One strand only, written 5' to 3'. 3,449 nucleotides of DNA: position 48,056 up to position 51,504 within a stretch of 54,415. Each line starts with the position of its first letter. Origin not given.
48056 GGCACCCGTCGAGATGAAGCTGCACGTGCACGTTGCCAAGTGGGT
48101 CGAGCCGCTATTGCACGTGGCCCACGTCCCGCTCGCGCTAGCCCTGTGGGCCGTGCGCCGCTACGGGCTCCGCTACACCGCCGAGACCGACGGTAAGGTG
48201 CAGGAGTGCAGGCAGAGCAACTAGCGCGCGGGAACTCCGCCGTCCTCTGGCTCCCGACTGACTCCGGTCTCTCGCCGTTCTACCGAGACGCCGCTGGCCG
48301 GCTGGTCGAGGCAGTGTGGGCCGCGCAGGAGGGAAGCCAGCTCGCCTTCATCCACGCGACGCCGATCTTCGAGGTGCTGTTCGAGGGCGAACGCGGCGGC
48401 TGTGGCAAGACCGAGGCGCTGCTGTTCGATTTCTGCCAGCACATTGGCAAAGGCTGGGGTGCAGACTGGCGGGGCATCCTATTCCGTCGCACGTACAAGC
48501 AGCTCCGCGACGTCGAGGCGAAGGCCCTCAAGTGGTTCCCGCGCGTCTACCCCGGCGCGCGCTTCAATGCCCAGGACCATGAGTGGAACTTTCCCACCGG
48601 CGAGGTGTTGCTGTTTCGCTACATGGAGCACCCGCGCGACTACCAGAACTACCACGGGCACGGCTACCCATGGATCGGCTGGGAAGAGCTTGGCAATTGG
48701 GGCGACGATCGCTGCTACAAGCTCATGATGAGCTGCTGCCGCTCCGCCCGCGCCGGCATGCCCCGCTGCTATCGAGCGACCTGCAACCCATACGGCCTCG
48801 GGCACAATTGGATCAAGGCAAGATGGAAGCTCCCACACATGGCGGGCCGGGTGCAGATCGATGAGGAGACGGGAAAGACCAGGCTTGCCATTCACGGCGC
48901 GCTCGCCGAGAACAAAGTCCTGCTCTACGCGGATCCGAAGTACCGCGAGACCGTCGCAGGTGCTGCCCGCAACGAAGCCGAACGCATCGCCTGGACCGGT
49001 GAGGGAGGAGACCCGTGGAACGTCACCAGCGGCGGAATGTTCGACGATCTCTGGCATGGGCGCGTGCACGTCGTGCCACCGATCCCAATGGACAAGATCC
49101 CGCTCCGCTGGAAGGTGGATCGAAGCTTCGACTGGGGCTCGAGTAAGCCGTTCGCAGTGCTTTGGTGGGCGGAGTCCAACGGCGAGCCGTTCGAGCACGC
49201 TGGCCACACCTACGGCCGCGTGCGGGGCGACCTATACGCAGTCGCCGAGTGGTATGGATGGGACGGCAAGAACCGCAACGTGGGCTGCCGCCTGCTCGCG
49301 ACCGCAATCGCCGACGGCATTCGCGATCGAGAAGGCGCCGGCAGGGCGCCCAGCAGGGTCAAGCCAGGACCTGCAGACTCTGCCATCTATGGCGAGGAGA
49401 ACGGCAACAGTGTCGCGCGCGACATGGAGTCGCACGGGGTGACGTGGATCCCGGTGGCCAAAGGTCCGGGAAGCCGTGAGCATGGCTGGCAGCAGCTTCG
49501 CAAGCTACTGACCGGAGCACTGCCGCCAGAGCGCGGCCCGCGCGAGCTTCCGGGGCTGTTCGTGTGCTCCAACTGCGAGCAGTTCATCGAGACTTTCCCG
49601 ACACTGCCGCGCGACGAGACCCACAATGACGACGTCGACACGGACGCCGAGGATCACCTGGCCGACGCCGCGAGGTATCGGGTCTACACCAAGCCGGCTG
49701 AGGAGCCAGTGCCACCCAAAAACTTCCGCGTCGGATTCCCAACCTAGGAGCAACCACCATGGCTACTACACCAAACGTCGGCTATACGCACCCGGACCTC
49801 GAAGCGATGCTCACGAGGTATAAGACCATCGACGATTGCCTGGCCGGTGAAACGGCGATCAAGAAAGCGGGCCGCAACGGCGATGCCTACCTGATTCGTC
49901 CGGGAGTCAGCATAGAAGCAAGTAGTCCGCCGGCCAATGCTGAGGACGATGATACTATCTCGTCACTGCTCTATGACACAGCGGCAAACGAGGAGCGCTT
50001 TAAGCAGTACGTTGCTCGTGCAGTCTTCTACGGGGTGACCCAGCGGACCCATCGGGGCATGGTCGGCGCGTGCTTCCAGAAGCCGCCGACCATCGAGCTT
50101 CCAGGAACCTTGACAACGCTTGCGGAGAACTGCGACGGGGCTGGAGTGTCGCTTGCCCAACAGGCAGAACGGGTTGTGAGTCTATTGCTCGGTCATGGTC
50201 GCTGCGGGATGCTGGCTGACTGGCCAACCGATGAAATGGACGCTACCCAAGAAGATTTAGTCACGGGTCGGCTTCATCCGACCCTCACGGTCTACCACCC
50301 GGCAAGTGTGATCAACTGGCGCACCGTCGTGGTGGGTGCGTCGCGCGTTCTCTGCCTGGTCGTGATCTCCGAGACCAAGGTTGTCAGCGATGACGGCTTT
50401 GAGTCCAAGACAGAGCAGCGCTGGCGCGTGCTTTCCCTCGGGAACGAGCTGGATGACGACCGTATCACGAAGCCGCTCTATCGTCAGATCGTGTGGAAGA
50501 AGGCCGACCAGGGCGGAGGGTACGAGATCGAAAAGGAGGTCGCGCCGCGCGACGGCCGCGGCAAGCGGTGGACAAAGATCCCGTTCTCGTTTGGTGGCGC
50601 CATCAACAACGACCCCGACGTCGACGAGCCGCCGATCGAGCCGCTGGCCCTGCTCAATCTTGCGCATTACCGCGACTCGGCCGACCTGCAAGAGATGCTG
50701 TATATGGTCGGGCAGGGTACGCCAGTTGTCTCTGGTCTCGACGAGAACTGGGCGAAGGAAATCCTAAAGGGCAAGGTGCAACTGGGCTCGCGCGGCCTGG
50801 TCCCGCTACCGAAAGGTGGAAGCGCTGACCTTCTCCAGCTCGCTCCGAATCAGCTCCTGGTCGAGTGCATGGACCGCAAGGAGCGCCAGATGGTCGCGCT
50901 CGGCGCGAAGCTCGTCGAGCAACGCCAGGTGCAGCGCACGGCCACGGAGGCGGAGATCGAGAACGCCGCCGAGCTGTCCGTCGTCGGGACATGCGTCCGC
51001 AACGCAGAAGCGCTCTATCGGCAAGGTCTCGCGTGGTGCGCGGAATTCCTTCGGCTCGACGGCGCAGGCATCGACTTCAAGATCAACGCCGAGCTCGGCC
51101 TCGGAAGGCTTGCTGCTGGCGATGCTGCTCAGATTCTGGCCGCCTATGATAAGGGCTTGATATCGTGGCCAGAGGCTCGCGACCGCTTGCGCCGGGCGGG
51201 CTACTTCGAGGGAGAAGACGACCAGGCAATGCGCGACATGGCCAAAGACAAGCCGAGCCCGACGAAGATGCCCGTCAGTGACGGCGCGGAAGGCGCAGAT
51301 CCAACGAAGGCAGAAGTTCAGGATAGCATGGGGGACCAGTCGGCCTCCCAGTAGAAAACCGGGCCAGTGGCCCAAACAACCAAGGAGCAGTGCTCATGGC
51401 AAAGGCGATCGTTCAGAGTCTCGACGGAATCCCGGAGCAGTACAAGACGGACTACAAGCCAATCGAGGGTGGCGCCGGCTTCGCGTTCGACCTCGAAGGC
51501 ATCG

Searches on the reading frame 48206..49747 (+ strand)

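Call 25: search_protein_families(library=phrogs, proteins=[window:48206-49747:+], max_evalue=0.00001)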
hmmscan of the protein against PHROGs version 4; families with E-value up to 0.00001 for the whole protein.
window:48206-49747:+ (513 aa): 3 families
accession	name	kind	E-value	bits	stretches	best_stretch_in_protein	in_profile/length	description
phrog_979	-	head and packaging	2.8e-26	93.4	1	37-195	150-304/642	terminase large subunit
phrog_2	-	head and packaging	5.5e-22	79.3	1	45-496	270-592/807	terminase large subunit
phrog_9526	-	head and packaging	5.4e-08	33.6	1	36-196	6-166/280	terminase large subunit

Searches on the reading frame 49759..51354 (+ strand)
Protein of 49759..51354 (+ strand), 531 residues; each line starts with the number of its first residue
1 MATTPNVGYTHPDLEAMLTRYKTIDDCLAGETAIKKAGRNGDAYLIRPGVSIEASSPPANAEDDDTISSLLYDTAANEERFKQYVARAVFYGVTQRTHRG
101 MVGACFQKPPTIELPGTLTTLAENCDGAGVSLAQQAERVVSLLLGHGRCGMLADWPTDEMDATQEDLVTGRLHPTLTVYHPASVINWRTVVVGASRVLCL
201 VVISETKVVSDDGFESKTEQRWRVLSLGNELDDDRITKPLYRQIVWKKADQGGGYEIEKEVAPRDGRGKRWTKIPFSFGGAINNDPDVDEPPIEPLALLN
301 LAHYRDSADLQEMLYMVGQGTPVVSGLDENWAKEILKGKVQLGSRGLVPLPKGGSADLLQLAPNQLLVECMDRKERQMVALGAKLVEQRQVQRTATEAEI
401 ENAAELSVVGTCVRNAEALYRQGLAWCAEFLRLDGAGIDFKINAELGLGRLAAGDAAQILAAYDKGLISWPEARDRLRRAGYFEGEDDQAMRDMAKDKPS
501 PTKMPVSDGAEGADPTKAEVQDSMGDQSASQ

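Call 25: search_protein_families(library=phrogs, proteins=[window:49759-51354:+], max_evalue=0.00001)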
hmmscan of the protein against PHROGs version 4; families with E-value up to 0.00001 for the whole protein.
window:49759-51354:+ (531 aa): 3 families
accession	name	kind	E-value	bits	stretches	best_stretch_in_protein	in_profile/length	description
phrog_145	-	head and packaging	5.5e-130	435.4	1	4-513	7-481/493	portal protein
phrog_2417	-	unknown function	5.3e-32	112.2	1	6-286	5-242/242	-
phrog_2469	-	unknown function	5.3e-16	59.8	1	369-469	5-105/142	-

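Call 73: search_dna_similar(query=window:49759-51354:+, collection=phages, mode=protein, max_rows=12)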
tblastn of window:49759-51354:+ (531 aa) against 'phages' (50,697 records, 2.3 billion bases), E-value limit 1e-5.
Records with a match: 1404; places in all: 1414; records where one place covers at least 80% of the query: 870.
Best place of each record, by identity: <60% 1404.
By first word of the organism name: Salmonella 411; Escherichia 312; Vibrio 138; Pseudomonas 110; Acinetobacter 76; Klebsiella 53; Caulobacter 39; Achromobacter 29; Stenotrophomonas 25; Xanthomonas 20; and 56 more.
By host as written in the record: Escherichia coli 166; - 119; Salmonella enterica 60; Salmonella enterica subsp. enterica serovar Enteritidis 58; Salmonella enterica subsp. enterica serovar Typhimurium 48; Salmonella sp. 41; Vibrio breoganii 36; Salmonella enterica subsp. enterica serovar Enteritidis PT1 34; and 332 more.
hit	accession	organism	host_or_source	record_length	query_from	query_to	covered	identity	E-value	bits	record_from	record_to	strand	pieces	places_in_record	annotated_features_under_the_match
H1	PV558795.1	Variovorax phage VPv64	Variovorax paradoxus DSM 645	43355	5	490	92%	45.3%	3e-119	392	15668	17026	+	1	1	record has no annotation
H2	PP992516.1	Pseudomonas phage Baskent_P4_1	Pseudomonas aeruginosa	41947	5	490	92%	44.9%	3e-117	386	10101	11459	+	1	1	putative portal protein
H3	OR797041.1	Stenotrophomonas phage vB_SmaS_Bhz54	Stenotrophomonas maltophilia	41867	5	490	92%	44.9%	4e-117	386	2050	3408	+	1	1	putative portal protein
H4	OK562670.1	Stenotrophomonas phage vB_SM_ytsc_ply2008005c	Stenotrophomonas maltophilia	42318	5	490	92%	44.9%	4e-117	386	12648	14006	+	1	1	hypothetical protein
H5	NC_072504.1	Stenotrophomonas phage vB_SM_ytsc_ply2008005c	Stenotrophomonas maltophilia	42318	5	490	92%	44.9%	4e-117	386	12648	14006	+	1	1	hypothetical protein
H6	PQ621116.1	Pseudomonas phage PSASB_03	Pseudomonas aeruginosa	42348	5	490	92%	44.6%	1e-116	385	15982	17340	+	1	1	portal protein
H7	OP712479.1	Pseudomonas phage PSV3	Pseudomonas syringae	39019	5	497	93%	43.9%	2e-38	421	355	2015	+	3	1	hypothetical protein (x3)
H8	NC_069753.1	Pseudomonas phage PSV3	Pseudomonas syringae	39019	5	497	93%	43.9%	2e-38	421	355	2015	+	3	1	portal protein (x2) | hypothetical protein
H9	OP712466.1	Pseudomonas phage PSV3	Pseudomonas syringae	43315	5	497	93%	43.9%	1e-37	419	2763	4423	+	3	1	hypothetical protein (x3)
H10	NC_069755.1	Pseudomonas phage PSV3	Pseudomonas syringae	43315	5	497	93%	43.9%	1e-37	419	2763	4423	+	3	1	portal protein (x2) | hypothetical protein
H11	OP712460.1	Pseudomonas phage PSV3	Pseudomonas syringae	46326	5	497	93%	43.7%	2e-60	379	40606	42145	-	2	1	hypothetical protein (x2)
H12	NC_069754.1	Pseudomonas phage PSV3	Pseudomonas syringae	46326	5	497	93%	43.7%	2e-60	379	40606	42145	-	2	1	portal protein (x2)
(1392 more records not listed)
